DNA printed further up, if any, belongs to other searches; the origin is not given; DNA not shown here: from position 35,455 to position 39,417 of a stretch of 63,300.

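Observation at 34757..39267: Adjacent cohesin (LPxTG-anchored) and dockerin (on a giant LRR protein): a two-gene surface-display pair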

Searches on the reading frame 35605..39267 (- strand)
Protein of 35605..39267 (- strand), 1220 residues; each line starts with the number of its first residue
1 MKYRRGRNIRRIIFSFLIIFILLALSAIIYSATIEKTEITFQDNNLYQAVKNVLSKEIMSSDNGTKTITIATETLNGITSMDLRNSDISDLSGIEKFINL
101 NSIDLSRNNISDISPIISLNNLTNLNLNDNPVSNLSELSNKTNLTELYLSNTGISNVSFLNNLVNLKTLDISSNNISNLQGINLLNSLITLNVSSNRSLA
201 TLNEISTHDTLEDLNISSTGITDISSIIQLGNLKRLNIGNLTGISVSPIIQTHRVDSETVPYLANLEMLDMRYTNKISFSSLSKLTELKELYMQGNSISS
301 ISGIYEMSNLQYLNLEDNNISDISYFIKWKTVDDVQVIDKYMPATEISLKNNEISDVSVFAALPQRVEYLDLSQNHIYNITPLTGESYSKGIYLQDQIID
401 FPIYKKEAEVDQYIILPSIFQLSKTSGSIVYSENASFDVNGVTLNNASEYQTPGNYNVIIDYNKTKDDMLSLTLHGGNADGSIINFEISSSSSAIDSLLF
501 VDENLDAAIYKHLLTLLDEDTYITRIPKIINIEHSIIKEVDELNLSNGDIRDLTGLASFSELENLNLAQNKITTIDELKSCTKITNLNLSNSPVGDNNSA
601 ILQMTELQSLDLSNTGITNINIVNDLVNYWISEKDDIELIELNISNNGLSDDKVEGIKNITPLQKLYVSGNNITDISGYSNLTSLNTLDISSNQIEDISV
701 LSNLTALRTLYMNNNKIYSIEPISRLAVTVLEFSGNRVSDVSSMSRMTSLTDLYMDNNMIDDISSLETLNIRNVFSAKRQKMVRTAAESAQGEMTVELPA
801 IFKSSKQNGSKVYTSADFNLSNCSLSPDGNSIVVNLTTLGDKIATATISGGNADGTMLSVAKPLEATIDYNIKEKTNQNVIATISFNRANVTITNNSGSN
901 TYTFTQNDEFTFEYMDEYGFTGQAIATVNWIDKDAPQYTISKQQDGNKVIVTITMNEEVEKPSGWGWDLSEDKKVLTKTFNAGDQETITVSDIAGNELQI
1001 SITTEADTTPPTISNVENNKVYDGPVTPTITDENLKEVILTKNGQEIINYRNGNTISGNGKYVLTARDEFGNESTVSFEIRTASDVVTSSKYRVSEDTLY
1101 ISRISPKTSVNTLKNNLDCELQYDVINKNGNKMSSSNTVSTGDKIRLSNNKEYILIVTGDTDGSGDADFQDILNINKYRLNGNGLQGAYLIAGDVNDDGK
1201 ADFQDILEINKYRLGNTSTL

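Call 3: search_protein_families(library=pfam, proteins=[window:35605-39267:-], max_evalue=0.1)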
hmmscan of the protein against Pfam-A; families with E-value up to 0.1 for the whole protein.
window:35605-39267:- (1220 aa): 8 families
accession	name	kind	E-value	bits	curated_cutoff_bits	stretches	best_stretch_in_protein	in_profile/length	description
PF12799.13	LRR_4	-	3.1e-56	186.5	27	13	663-703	3-44/44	Leucine Rich repeats (2 copies)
PF13855.12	LRR_8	-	4.4e-32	110.1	27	6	663-717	3-61/61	Leucine rich repeat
PF23952.1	LRR_EndoS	-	5.8e-18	65.6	27.9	3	541-624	26-101/116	Endo-beta-N-acetylglucosaminidase EndoS LRR domain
PF23598.1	LRR_14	-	1.1e-13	51.1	40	2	101-336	3-218/353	Leucine-rich repeat region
PF14580.12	LRR_9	-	2.1e-09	37.6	30.5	1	670-753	28-115/175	Leucine-rich repeat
PF25019.1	LRR_R13L1-DRL21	-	2.6e-05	24.6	27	1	604-713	4-125/127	R13L1/DRL21 LRRs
PF00404.24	Dockerin_1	-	0.00055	20.5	22.9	1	1159-1212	2-55/57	Dockerin type I domain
PF24388.1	Permuted_GreAB-C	-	0.0031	17.6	27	0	985-1013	24-52/54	Permuted GreAB-C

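Call 4: search_protein_families(library=ncbifam, proteins=[window:35605-39267:-], max_evalue=0.1)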
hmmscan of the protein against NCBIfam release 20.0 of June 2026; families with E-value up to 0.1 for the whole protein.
window:35605-39267:- (1220 aa): 5 families
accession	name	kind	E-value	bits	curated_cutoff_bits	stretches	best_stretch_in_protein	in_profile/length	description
NF033189.1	internalin_A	exception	6.6e-48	163.6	1600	3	40-400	46-417/799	class 1 internalin InlA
NF033190.2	inl_like_NEAT_1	exception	9.6e-45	153.1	1275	5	536-730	261-463/754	NEAT domain-containing leucine-rich repeat protein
NF033188.1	internalin_H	exception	7.4e-42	143.7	1050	4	638-770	99-230/548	InlH/InlC2 family class 1 internalin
NF041351.1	XopL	equivalog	1.3e-10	40.7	500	4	555-621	147-216/497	type III secretion system leucine-rich repeat domain-containing effector XopL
NF041381.1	XopAC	subfamily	4.3e-05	22.4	450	1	538-614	66-145/451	XopAC/AvrAC family type III secretion system effector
